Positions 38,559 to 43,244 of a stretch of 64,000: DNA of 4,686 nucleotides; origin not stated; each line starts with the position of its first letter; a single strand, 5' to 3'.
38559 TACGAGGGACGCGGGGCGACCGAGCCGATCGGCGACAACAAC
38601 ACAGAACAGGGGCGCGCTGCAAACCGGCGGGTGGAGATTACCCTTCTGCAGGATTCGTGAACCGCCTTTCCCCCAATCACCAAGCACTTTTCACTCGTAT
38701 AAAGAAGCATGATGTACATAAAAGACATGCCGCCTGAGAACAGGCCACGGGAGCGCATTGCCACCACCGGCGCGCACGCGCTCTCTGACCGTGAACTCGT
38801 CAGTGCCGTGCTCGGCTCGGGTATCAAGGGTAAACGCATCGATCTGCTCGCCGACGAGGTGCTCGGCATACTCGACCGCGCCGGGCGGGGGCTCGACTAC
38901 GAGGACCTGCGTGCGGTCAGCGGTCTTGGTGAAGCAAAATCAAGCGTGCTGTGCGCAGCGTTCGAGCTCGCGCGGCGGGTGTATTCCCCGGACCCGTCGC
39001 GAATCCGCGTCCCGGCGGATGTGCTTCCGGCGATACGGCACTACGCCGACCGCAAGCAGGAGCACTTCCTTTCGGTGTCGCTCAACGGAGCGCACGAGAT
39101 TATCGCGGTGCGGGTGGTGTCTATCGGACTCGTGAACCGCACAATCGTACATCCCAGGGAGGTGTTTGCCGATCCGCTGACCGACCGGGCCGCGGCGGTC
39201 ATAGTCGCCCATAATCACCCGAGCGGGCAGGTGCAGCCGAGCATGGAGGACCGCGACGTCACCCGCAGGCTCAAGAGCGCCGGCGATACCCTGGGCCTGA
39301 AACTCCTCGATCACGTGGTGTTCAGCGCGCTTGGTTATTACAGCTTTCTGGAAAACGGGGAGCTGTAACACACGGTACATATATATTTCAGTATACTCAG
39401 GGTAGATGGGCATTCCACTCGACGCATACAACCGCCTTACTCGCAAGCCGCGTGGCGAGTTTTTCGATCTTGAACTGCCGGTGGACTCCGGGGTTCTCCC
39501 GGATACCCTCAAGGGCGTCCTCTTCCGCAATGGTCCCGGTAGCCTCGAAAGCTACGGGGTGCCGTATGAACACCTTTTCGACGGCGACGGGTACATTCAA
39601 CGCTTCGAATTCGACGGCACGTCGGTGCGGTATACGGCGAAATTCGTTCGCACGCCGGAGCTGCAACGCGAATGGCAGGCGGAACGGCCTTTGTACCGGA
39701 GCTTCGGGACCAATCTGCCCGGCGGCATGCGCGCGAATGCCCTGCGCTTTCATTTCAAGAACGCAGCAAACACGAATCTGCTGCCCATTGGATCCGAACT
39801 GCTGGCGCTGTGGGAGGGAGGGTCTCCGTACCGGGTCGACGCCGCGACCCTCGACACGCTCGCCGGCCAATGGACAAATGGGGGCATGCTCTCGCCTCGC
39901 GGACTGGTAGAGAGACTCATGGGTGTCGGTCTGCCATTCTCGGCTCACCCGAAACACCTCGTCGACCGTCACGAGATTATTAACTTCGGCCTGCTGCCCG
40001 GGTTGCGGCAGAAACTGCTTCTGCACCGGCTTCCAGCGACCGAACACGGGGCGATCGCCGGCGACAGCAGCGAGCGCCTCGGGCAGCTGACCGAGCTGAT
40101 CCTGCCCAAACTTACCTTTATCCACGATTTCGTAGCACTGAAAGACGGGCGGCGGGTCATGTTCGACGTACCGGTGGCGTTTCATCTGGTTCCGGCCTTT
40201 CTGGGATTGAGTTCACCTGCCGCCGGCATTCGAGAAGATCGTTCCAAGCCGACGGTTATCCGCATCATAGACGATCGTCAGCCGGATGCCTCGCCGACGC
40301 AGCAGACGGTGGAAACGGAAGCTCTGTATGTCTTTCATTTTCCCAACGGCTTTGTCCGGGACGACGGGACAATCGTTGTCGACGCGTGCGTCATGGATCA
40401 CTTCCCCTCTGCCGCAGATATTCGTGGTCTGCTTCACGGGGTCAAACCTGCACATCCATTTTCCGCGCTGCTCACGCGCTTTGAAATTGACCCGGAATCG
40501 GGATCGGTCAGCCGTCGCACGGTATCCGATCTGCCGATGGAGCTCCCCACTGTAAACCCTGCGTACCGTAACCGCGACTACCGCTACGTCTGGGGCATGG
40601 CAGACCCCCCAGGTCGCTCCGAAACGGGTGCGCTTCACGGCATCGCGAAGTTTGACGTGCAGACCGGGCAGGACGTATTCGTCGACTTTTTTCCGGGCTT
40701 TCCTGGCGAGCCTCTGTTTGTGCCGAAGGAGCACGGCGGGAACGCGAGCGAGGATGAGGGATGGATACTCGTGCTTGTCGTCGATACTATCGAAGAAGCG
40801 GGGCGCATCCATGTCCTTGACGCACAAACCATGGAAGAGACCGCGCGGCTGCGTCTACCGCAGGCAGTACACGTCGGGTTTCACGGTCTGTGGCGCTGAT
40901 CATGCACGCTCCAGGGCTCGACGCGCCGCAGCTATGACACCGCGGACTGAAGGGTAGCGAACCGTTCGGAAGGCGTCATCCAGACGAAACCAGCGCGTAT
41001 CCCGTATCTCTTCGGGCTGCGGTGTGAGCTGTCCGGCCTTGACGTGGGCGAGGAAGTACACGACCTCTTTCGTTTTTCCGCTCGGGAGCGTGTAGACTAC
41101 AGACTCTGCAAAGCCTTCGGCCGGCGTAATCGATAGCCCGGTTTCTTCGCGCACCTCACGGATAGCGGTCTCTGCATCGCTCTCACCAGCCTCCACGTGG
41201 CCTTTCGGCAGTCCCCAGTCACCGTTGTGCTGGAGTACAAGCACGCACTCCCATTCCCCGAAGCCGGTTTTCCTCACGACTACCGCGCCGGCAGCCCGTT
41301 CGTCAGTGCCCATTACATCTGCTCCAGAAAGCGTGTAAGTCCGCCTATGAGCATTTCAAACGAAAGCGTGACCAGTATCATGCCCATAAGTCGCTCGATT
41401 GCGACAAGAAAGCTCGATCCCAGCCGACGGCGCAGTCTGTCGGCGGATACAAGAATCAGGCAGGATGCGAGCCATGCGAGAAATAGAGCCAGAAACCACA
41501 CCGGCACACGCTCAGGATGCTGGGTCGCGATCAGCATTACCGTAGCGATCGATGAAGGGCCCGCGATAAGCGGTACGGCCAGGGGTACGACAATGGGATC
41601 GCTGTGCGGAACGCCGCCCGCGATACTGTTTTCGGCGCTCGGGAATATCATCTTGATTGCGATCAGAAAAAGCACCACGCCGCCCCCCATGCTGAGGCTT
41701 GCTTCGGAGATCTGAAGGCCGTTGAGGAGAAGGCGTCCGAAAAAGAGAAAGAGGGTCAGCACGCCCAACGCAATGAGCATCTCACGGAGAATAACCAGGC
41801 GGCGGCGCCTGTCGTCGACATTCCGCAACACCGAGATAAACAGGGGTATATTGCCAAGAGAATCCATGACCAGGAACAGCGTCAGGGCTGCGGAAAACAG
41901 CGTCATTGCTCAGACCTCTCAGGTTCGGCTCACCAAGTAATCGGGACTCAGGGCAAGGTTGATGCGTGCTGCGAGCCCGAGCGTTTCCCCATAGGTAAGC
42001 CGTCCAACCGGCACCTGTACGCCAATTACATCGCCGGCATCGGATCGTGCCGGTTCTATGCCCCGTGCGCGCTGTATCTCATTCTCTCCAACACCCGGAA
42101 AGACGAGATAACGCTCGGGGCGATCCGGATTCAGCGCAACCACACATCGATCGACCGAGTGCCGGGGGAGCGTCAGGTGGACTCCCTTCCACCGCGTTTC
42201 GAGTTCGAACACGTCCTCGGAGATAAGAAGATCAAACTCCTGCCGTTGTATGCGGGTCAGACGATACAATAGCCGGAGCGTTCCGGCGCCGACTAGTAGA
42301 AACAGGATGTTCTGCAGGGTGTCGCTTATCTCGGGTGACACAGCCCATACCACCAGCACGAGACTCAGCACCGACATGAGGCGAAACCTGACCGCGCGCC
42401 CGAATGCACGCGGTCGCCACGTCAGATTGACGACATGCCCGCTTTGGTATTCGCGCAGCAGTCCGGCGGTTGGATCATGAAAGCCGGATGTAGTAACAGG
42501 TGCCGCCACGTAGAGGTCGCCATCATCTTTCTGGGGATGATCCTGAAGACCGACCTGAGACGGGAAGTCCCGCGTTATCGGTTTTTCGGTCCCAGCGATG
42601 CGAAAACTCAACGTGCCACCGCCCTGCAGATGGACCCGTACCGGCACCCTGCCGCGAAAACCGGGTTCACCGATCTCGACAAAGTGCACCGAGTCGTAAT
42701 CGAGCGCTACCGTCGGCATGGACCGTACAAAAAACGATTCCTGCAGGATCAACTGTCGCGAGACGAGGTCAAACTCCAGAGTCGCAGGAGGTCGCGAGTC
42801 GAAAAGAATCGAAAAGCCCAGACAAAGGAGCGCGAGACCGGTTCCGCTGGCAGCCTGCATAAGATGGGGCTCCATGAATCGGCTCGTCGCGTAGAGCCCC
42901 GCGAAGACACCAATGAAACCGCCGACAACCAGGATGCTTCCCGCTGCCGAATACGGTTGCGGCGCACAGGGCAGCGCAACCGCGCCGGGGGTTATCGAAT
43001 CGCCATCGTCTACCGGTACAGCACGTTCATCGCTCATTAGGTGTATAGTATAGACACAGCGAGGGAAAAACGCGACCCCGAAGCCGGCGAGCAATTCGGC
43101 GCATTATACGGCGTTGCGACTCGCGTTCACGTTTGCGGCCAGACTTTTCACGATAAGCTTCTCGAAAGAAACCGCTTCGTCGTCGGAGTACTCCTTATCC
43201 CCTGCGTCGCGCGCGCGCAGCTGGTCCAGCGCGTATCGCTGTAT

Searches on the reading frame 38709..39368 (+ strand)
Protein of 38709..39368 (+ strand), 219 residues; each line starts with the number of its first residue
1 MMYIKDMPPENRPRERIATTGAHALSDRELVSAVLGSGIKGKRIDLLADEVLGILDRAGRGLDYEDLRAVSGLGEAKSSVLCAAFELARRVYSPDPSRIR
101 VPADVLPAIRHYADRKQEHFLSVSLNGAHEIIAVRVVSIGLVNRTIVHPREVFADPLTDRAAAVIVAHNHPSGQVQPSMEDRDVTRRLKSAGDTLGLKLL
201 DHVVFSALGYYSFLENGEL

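Call 7: search_protein_families(library=pfam, proteins=[window:38709-39368:+], max_evalue=0.001)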
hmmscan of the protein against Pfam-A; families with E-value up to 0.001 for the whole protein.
window:38709-39368:+ (219 aa): 2 families
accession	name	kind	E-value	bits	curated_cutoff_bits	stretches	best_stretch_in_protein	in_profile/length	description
PF04002.20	RadC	-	2.6e-37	127.9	22.1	1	102-217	4-120/121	RadC-like JAB domain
PF20582.4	UPF0758_N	-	3.4e-15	56.3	27.1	1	4-78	1-76/77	UPF0758 N-terminal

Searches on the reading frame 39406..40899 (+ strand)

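Call 7: search_protein_families(library=pfam, proteins=[window:39406-40899:+], max_evalue=0.001)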
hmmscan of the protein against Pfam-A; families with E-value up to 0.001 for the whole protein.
window:39406-40899:+ (497 aa): 1 family
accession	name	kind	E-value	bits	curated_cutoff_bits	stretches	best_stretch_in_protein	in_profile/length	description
PF03055.21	RPE65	-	1.9e-99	334.3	27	1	22-496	12-467/469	Retinal pigment epithelial membrane protein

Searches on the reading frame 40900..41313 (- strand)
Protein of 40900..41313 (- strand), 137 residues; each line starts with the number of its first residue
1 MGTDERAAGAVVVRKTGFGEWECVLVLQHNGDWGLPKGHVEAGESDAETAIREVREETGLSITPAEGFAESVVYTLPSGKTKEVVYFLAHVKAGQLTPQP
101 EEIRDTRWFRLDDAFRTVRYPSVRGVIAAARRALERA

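Call 7: search_protein_families(library=pfam, proteins=[window:40900-41313:-], max_evalue=0.001)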
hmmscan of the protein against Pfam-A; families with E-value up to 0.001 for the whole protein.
window:40900-41313:- (137 aa): 2 families
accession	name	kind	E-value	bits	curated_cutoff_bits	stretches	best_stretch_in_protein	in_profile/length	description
PF00293.34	NUDIX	-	1.2e-21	77.6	21.1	1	6-117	4-121/134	NUDIX domain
PF14815.12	NUDIX_4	-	0.00033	20.8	35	1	31-121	25-104/113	NUDIX domain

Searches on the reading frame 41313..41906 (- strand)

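Call 7: search_protein_families(library=pfam, proteins=[window:41313-41906:-], max_evalue=0.001)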
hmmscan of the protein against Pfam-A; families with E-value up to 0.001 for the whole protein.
window:41313-41906:- (197 aa): 1 family
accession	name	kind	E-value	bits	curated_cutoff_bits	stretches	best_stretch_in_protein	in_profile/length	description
PF01914.23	MarC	-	1.7e-49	168.5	23.9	1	3-192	4-201/203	MarC family integral membrane protein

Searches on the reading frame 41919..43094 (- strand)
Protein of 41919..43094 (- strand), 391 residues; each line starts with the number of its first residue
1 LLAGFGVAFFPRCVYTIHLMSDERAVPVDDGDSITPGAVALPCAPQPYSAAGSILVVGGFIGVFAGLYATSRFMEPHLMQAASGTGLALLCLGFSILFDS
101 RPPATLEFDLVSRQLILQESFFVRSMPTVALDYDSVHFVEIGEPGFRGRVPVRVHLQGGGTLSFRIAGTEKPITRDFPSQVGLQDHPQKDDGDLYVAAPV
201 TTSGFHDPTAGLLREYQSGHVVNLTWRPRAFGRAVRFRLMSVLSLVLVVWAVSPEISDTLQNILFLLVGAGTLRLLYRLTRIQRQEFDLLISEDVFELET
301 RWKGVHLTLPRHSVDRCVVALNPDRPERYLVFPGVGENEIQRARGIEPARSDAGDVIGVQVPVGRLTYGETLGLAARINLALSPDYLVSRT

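Call 7: search_protein_families(library=pfam, proteins=[window:41919-43094:-], max_evalue=0.001)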
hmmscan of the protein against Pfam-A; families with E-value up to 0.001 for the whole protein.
window:41919-43094:- (391 aa): 0 families

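Call 51: search_protein_families(library=ncbifam, proteins=[window:41919-43037:-], max_evalue=0.001)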
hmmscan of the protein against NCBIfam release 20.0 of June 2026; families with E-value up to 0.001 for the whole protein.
window:41919-43037:- (372 aa): 0 families
